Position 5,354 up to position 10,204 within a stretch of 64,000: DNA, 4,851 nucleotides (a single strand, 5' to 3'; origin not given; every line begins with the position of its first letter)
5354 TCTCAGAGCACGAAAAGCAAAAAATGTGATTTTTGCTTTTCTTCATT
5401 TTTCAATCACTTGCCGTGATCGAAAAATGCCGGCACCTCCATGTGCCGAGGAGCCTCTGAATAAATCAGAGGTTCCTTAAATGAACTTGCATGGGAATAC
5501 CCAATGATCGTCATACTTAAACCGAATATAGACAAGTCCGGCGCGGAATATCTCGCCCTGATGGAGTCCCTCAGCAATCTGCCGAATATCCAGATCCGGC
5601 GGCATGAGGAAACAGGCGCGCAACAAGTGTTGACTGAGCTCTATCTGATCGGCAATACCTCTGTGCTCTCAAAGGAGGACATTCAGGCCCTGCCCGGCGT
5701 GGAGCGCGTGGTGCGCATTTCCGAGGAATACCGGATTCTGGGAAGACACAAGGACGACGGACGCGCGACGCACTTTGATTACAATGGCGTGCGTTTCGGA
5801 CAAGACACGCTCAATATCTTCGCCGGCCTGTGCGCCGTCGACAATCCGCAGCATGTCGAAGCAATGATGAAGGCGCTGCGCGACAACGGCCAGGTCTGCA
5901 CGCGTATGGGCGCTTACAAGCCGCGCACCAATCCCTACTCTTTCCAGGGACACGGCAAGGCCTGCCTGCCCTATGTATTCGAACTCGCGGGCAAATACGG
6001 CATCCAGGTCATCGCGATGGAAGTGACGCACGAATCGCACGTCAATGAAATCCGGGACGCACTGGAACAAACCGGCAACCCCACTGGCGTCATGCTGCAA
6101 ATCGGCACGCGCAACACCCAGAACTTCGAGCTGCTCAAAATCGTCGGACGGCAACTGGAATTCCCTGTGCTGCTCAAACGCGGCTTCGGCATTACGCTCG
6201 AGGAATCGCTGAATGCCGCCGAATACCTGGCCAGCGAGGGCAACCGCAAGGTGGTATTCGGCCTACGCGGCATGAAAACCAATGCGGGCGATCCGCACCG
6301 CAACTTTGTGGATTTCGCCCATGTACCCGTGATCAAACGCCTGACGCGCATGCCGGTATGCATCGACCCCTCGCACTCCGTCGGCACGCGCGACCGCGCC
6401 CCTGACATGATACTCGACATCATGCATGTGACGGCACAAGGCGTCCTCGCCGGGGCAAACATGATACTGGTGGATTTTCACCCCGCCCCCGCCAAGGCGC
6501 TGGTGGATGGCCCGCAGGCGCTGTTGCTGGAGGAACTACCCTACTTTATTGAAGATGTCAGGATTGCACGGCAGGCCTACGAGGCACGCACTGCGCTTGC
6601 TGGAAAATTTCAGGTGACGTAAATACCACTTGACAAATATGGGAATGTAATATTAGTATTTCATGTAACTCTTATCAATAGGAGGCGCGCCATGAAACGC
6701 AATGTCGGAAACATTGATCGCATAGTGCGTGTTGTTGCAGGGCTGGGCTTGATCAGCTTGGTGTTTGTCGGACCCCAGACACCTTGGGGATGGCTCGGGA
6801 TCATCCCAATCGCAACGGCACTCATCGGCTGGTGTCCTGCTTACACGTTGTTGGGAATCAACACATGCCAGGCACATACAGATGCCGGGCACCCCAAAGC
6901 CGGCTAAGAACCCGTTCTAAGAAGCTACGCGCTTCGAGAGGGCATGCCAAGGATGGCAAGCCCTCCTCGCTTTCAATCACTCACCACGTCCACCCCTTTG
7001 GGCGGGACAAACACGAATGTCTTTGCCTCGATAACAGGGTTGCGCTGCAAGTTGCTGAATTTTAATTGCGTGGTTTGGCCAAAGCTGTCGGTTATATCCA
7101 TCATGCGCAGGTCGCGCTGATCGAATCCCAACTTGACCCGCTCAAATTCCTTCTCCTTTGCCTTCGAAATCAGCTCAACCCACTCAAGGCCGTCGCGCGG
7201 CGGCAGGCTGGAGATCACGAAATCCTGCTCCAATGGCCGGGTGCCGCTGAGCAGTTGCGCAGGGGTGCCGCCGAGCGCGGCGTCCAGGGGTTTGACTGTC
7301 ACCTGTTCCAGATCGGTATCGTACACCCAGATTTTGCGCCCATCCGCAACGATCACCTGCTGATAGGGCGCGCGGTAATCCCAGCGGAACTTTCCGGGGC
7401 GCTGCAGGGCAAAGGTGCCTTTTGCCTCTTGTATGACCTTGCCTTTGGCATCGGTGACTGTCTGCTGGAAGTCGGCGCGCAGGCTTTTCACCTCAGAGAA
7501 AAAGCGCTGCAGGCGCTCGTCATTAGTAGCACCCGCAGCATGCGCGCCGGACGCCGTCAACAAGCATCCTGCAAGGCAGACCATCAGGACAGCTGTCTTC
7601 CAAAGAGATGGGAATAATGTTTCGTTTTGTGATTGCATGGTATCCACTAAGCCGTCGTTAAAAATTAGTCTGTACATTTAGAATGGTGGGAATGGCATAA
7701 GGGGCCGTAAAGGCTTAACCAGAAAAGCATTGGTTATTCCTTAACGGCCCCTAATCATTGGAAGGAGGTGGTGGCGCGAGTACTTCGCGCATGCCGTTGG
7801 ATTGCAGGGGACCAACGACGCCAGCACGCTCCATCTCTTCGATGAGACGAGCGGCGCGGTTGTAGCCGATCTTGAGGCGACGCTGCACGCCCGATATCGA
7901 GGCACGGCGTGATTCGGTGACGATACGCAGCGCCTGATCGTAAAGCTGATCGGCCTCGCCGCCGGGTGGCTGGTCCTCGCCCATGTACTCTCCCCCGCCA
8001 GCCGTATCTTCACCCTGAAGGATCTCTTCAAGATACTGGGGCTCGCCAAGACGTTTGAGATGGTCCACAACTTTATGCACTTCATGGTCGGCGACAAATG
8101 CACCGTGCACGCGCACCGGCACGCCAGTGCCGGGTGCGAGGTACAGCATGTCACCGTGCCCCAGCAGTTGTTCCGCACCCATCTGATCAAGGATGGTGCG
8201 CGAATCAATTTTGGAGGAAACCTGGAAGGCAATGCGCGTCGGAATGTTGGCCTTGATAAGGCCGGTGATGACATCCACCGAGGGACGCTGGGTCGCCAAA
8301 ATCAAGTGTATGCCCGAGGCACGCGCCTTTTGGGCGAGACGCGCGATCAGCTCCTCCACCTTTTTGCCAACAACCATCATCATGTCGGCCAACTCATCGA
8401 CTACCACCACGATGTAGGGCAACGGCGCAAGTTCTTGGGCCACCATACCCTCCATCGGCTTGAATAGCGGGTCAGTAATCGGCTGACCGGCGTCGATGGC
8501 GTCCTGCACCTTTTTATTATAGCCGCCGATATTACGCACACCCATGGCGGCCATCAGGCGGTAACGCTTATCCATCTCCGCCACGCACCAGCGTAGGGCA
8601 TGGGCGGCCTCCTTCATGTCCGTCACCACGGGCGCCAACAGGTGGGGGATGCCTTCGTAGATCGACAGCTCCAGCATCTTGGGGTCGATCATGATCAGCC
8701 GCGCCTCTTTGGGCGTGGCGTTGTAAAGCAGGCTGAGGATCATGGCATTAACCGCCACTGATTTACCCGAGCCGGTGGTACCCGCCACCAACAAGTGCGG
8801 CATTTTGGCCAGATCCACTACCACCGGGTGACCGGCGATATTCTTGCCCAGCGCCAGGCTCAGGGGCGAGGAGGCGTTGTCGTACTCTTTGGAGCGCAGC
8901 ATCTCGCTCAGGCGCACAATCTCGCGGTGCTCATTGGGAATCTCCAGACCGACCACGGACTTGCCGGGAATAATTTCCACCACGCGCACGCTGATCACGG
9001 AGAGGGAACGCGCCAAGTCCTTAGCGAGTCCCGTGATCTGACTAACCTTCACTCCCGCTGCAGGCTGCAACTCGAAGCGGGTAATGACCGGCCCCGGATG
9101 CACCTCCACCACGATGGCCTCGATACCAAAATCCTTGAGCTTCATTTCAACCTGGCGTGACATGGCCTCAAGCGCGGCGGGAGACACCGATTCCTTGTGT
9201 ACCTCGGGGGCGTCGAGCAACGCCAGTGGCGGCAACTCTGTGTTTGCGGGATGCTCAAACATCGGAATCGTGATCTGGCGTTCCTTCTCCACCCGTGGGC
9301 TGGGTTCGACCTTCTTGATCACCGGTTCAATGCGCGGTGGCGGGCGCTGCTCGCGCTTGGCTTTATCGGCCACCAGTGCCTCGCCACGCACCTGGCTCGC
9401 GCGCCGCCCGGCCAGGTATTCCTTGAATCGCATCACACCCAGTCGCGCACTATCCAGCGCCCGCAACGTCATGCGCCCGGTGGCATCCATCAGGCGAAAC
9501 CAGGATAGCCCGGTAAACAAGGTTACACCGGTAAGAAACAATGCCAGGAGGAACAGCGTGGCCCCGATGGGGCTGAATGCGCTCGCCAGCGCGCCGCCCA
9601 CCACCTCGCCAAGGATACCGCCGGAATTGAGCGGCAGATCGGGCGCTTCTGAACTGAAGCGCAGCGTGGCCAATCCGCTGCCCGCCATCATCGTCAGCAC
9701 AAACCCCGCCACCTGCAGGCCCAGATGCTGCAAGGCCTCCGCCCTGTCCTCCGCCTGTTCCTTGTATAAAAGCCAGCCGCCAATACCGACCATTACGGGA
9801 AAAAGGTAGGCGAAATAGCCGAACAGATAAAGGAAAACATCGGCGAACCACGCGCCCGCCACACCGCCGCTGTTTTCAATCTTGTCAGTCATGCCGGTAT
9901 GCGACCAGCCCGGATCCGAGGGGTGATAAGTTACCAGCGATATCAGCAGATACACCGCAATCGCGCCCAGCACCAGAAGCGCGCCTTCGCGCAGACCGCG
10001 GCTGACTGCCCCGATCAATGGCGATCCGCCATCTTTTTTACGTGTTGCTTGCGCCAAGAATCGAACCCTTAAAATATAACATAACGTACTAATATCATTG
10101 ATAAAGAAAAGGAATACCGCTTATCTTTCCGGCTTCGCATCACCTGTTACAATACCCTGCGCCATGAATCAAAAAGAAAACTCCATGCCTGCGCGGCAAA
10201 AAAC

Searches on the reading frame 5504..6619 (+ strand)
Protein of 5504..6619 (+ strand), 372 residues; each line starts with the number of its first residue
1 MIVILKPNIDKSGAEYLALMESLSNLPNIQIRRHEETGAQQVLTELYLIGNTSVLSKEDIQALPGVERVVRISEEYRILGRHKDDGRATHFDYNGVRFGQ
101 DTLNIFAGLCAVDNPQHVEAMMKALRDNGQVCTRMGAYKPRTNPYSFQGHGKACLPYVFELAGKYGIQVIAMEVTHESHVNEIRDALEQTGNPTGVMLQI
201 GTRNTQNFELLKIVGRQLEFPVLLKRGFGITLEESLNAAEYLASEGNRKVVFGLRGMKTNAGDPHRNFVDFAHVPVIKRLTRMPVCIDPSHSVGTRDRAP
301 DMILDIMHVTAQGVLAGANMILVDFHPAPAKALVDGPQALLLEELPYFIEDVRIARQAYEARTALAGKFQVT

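Call 107: search_protein_families(library=pfam, max_evalue=0.000001, proteins=[window:5504-6619:+])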
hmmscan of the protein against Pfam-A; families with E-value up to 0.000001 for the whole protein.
window:5504-6619:+ (372 aa): 2 families
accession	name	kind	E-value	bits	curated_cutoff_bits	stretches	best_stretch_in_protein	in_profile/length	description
PF00793.26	DAHP_synth_1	-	7.3e-45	153.4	25.5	1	95-347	9-256/270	DAHP synthetase I family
PF18152.6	DAHP_snth_FXD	-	1.6e-08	34.7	27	1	1-74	1-67/67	DAHP synthase ferredoxin-like domain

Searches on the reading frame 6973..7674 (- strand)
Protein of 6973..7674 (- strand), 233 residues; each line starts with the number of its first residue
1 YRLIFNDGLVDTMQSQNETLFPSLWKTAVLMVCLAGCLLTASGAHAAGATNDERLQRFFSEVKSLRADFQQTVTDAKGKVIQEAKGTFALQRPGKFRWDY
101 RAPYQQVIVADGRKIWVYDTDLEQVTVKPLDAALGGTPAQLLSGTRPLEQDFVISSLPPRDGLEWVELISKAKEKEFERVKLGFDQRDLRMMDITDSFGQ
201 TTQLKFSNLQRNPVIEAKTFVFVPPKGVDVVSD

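Call 107: search_protein_families(library=pfam, max_evalue=0.000001, proteins=[window:6973-7674:-])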
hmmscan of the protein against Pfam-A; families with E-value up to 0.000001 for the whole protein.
window:6973-7674:- (233 aa): 2 families
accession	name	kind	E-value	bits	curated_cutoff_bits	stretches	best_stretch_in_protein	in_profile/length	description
PF03548.22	LolA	-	1.6e-52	178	23.6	1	61-222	2-164/165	Outer membrane lipoprotein carrier protein LolA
PF09865.15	DUF2092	-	2.2e-07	30.9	21.2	0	64-128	17-85/212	Predicted periplasmic protein (DUF2092)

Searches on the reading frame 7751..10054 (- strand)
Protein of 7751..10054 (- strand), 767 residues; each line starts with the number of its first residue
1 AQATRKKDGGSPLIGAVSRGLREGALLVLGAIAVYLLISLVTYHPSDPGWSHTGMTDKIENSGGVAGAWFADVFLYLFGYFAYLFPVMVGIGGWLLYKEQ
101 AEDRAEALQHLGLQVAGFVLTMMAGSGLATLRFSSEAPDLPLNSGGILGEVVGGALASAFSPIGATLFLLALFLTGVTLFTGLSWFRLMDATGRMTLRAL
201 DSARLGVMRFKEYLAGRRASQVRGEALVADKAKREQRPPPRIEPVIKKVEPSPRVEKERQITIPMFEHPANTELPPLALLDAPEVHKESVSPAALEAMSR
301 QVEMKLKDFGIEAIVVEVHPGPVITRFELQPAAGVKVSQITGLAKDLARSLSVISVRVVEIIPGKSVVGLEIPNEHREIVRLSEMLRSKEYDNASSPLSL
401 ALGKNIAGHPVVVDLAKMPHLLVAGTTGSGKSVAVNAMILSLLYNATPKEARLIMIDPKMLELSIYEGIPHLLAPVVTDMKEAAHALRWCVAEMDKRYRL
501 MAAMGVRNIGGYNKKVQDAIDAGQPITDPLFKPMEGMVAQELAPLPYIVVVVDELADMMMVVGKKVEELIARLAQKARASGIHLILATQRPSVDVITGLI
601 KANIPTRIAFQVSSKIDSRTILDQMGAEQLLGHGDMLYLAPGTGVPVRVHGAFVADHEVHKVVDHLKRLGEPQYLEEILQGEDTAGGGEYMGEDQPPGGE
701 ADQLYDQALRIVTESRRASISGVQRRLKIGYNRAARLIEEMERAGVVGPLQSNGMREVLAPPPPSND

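Call 107: search_protein_families(library=pfam, max_evalue=0.000001, proteins=[window:7751-10054:-])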
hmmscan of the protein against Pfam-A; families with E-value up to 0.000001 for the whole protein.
window:7751-10054:- (767 aa): 4 families
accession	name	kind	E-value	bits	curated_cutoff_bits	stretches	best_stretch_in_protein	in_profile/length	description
PF01580.24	FtsK_SpoIIIE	-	1.2e-78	264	24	1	382-593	2-221/221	FtsK/SpoIIIE family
PF13491.11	FtsK_4TM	-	4.8e-45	153.7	23.1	1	19-192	2-170/171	4TM region of DNA translocase FtsK/SpoIIIE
PF17854.6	FtsK_alpha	-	1.5e-32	112.2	22.9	1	274-374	1-101/101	FtsK alpha domain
PF09397.16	FtsK_gamma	-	1.2e-26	92.6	30.6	1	700-760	2-62/63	Ftsk gamma domain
